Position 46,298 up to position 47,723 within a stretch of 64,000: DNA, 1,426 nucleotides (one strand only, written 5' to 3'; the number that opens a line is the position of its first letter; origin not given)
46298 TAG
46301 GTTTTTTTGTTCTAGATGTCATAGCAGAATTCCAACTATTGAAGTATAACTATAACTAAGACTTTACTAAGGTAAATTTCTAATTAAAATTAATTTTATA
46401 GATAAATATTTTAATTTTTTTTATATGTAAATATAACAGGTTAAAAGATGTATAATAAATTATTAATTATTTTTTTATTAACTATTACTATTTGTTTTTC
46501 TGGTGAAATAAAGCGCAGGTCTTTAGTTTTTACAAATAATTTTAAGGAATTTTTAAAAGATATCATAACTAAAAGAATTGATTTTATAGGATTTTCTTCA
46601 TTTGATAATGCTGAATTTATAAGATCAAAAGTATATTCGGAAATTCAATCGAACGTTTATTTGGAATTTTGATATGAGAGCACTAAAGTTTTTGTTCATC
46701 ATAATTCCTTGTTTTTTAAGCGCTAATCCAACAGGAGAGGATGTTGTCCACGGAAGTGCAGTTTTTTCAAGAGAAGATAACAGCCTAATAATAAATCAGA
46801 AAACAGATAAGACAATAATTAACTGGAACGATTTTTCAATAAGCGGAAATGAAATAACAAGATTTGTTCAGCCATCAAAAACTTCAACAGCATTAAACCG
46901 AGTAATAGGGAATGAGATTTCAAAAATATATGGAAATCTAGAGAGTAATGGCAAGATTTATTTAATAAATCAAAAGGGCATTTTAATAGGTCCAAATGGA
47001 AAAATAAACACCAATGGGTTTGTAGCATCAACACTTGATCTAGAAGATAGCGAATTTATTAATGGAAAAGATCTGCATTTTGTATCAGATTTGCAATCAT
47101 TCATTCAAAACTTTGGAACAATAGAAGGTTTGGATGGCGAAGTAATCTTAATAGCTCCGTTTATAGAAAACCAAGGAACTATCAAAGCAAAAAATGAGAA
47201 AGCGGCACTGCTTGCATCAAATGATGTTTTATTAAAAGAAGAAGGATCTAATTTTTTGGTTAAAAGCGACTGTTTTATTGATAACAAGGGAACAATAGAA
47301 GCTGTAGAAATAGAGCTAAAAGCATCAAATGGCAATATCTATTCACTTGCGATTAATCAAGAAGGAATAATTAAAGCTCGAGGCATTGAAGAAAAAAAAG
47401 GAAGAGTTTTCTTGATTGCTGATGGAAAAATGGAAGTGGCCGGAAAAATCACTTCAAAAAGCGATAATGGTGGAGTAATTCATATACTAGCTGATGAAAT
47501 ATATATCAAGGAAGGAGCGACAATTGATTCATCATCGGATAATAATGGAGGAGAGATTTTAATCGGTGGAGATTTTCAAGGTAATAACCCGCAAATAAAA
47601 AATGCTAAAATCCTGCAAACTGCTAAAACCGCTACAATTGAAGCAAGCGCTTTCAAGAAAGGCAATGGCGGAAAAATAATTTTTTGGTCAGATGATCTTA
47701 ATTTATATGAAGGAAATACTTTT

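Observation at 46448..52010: Orphan two-partner-secretion exoprotein (FHA-like) with no TpsB transporter in the neighbourhood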

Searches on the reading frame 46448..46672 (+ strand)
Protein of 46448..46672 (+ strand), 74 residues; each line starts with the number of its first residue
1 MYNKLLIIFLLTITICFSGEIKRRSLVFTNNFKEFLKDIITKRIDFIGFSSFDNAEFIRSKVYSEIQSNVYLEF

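Call 3: search_protein_families(library=pfam, proteins=[window:46448-46669:+], max_evalue=0.01)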
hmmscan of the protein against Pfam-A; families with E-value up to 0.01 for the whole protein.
window:46448-46669:+ (74 aa): 0 families

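Call 6: search_protein_families(library=ncbifam, proteins=[window:46448-46669:+], max_evalue=1)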
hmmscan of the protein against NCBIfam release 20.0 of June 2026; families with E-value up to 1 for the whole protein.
window:46448-46669:+ (74 aa): 0 families

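Call 22: find_encoding_contigs(protein=window:46448-46672:+, flank=10000, max_places=10)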
Protein window:46448-46672:+ (74 aa): 3 contigs read that carry it; 3 places shown.
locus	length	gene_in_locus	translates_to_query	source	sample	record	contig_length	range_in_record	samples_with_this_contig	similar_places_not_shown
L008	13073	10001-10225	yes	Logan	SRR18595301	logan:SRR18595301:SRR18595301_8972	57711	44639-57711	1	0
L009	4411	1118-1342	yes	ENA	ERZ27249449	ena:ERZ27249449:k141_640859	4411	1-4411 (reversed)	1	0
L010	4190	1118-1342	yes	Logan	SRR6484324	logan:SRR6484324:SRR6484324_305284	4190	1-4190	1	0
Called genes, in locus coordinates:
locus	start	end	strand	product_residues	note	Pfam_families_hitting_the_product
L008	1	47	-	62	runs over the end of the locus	PF01783:Ribosomal_L32p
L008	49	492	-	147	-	-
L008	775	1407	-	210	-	-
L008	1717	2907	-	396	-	PF02684:LpxB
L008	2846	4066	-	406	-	PF01743:PolyA_pol, PF12626:PolyA_pol_arg_C (faint), PF12627:PolyA_pol_RNAbd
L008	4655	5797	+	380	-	PF02205:WH2 (faint)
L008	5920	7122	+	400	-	PF01490:Aa_trans, PF03222:Trp_Tyr_perm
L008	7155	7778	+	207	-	PF13462:Thioredoxin_4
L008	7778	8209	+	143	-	PF02600:DsbB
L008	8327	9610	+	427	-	-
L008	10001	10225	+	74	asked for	-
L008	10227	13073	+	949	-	?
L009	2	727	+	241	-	?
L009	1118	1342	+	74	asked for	-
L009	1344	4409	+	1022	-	?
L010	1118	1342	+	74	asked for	-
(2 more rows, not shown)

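Call 58: search_protein_families(library=phrogs, proteins=[window:46448-46669:+], max_evalue=0.01)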
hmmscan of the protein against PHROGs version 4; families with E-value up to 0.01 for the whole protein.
window:46448-46669:+ (74 aa): 0 families

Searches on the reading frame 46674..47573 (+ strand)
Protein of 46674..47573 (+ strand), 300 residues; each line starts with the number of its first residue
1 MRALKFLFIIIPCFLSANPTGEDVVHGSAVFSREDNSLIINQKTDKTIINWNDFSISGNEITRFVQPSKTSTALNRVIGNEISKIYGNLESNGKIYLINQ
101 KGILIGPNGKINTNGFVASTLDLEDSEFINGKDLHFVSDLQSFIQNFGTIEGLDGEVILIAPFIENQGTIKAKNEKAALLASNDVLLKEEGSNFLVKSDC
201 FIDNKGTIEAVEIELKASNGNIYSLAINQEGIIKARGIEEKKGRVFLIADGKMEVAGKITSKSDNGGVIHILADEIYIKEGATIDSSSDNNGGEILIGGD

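Call 5: search_protein_families(library=pfam, proteins=[window:46674-47573:+], max_evalue=10)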
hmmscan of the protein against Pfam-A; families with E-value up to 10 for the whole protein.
window:46674-47573:+ (300 aa): 2 families
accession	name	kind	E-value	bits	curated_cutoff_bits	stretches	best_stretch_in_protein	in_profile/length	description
PF05860.19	TPS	-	5.1e-31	108.9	33.5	1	18-259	4-250/252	TPS secretion domain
PF03657.19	UPF0113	-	0.22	12.3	23.8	1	77-106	18-47/73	UPF0113 PUA domain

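Call 6: search_protein_families(library=ncbifam, proteins=[window:46674-47573:+], max_evalue=1)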
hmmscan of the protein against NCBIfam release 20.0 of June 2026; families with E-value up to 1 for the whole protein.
window:46674-47573:+ (300 aa): 2 families
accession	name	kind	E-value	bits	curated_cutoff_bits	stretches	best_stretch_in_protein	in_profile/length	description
TIGR01901.1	adhes_NPXG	domain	4.2e-20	71.4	29.1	1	49-122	2-77/79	filamentous hemagglutinin N-terminal domain-containing protein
NF012204.1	adhes_FxxPxG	domain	0.00052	19.9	60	1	44-127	10-97/153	leukotoxin LktA family filamentous adhesin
